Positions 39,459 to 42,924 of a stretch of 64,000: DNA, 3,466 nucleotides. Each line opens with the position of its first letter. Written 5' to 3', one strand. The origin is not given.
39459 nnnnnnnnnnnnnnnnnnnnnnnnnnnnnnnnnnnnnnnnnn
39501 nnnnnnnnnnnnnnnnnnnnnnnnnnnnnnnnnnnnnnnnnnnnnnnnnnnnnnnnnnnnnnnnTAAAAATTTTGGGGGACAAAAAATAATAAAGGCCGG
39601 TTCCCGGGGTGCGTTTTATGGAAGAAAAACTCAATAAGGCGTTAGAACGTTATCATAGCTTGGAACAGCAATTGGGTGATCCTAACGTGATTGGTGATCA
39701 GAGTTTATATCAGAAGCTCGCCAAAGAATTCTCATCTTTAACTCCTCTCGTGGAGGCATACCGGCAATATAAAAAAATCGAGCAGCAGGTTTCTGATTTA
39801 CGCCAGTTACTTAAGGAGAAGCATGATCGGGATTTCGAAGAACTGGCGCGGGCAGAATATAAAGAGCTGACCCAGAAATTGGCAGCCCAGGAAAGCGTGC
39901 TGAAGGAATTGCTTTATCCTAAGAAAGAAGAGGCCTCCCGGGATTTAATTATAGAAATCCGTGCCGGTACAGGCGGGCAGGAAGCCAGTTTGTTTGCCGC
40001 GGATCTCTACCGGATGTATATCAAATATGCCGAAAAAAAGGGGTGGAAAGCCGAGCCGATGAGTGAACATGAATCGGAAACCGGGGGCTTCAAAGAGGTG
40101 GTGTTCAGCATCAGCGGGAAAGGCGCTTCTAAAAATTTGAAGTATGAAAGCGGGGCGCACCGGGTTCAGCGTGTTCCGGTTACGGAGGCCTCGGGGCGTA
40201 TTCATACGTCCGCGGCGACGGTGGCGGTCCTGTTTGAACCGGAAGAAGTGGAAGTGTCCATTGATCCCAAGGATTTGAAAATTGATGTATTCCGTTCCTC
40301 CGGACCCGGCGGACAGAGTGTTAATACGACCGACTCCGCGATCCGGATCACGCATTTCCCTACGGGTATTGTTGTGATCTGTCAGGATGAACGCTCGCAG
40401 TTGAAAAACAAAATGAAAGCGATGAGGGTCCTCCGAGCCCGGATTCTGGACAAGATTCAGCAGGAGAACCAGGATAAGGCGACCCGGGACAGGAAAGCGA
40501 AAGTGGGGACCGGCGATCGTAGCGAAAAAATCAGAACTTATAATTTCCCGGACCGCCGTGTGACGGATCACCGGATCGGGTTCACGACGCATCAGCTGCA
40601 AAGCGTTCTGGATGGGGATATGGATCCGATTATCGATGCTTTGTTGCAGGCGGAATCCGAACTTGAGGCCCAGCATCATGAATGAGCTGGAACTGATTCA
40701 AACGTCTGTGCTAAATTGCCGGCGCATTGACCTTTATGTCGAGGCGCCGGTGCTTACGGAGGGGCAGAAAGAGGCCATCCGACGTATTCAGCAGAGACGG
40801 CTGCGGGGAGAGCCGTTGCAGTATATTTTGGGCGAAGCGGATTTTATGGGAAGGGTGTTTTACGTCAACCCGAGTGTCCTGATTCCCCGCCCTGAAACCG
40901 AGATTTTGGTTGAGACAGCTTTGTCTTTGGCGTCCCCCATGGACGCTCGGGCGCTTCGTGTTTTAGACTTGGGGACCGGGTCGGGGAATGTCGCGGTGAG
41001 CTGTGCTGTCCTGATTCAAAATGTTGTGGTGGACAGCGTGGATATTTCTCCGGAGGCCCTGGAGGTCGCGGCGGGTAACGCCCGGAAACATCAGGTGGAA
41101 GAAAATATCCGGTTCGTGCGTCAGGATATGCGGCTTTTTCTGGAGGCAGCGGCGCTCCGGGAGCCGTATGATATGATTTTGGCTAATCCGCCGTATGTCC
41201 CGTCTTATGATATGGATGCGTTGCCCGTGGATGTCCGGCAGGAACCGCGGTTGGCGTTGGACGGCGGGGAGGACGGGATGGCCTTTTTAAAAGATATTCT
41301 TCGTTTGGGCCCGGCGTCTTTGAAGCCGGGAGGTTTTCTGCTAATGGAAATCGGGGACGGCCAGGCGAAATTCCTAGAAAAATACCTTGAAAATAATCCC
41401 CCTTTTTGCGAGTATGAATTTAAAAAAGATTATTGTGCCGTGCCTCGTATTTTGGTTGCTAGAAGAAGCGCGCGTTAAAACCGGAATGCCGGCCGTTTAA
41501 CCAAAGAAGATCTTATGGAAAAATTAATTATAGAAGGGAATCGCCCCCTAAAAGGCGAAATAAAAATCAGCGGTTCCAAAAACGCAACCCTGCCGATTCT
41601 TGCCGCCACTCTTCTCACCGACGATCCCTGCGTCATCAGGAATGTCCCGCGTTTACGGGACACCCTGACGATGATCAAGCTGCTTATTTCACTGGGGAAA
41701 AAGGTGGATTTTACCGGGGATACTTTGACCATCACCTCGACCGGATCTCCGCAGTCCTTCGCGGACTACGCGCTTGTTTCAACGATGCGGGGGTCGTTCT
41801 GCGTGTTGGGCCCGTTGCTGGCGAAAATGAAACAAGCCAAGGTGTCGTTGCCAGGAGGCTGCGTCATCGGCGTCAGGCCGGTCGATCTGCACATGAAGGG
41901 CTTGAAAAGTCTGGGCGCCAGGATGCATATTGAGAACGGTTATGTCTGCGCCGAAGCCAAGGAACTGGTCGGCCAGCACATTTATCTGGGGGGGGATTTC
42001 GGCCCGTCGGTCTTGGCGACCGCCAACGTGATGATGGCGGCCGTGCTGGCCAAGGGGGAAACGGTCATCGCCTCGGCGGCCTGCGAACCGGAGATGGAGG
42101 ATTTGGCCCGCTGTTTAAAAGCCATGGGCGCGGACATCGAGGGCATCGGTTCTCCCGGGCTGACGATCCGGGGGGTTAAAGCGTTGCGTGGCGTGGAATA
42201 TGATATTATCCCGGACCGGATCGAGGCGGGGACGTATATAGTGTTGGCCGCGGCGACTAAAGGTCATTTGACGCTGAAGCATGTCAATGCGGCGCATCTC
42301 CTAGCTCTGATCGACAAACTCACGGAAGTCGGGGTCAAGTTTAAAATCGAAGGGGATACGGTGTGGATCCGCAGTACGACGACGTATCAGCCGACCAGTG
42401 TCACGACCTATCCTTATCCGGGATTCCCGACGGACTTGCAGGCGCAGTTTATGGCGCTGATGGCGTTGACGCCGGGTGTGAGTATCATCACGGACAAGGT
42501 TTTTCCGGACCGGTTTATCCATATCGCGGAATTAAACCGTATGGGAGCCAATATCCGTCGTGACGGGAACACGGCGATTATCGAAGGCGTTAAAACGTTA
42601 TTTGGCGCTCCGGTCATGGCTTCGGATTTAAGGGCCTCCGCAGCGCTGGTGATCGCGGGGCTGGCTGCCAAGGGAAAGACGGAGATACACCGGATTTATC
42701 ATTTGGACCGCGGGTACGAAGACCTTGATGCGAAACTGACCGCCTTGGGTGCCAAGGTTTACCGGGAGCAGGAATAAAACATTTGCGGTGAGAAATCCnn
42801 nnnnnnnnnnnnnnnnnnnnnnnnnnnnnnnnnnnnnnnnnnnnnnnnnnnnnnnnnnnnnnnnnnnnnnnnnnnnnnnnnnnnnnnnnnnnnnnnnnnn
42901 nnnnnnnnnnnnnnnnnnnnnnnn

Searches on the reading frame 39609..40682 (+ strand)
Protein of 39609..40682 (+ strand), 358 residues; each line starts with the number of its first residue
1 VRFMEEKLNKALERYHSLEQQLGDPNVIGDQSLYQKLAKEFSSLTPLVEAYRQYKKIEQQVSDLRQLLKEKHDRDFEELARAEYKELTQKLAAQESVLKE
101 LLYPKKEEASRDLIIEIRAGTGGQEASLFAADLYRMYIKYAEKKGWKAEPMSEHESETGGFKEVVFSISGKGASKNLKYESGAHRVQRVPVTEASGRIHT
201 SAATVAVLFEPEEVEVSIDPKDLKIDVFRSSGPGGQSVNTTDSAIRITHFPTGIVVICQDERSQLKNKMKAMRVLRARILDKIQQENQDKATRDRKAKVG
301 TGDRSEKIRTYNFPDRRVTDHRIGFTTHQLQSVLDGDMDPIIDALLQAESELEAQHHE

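Call 20: search_protein_families(library=pfam, proteins=[window:39609-40682:+], max_evalue=0.0001)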
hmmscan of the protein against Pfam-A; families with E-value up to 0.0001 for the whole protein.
window:39609-40682:+ (358 aa): 2 families
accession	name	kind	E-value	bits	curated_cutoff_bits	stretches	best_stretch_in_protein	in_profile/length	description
PF03462.23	PCRF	-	3.3e-69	233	24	1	13-205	3-194/194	PCRF domain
PF00472.26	RF-1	-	1e-43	148.4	35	1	212-322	1-116/116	RF-1 domain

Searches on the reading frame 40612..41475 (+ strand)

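Call 20: search_protein_families(library=pfam, proteins=[window:40612-41475:+], max_evalue=0.0001)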
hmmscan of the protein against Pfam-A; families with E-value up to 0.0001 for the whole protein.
window:40612-41475:+ (288 aa): 12 families
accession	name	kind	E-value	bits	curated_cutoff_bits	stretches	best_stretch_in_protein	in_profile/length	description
PF13847.12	Methyltransf_31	-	8.2e-15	55.2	27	1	114-262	4-126/145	Methyltransferase domain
PF05175.20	MTS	-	9e-13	48.7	23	1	106-196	23-109/170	Methyltransferase small domain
PF13649.12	Methyltransf_25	-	1.4e-09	38.9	27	1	117-191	1-70/97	Methyltransferase domain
PF17827.6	PrmC_N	-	2.6e-09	37.9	23.4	1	25-74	21-71/71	PrmC N-terminal domain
PF06325.19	PrmA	-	7.4e-08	32.7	22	1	113-192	161-233/296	Ribosomal protein L11 methyltransferase (PrmA)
PF01135.25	PCMT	-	7.5e-07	29.6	20.3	1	114-198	74-157/210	Protein-L-isoaspartate(D-aspartate) O-methyltransferase (PCMT)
PF03602.21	Cons_hypoth95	-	4e-06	27.1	24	1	93-198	22-126/182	Conserved hypothetical protein 95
PF08242.18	Methyltransf_12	-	7.5e-06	27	30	1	118-192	1-72/98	Methyltransferase domain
PF13489.12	Methyltransf_23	-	1.1e-05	25.6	27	1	104-192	13-88/164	Methyltransferase domain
PF09445.16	Methyltransf_15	-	1.6e-05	25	22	1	116-195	3-81/165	RNA cap guanine-N2 methyltransferase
PF01170.24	UPF0020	-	3.7e-05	23.9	22.3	1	138-196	77-132/197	RMKL-like, methyltransferase domain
PF02475.24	TRM5-TYW2_MTfase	-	5.8e-05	23.5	28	1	116-176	39-99/164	TRM5/TYW2 methyltransferase domain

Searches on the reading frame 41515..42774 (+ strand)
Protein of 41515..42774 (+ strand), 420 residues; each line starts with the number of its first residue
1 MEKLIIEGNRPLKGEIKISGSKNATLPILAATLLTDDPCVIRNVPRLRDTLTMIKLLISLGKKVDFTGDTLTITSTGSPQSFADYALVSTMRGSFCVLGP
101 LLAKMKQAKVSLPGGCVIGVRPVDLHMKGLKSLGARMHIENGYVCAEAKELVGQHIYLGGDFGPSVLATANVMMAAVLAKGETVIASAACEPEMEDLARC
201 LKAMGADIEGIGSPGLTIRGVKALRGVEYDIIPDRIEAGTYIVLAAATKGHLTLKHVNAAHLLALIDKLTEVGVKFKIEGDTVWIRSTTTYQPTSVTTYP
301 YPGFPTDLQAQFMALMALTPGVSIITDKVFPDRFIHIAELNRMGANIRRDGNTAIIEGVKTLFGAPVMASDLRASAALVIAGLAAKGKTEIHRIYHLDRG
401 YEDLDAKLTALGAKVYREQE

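Call 20: search_protein_families(library=pfam, proteins=[window:41515-42774:+], max_evalue=0.0001)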
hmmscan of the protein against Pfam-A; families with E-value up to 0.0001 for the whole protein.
window:41515-42774:+ (420 aa): 1 family
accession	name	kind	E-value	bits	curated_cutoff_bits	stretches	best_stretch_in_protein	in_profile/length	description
PF00275.25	EPSP_synthase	-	1.2e-97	327.7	22.8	1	7-407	2-416/417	EPSP synthase (3-phosphoshikimate 1-carboxyvinyltransferase)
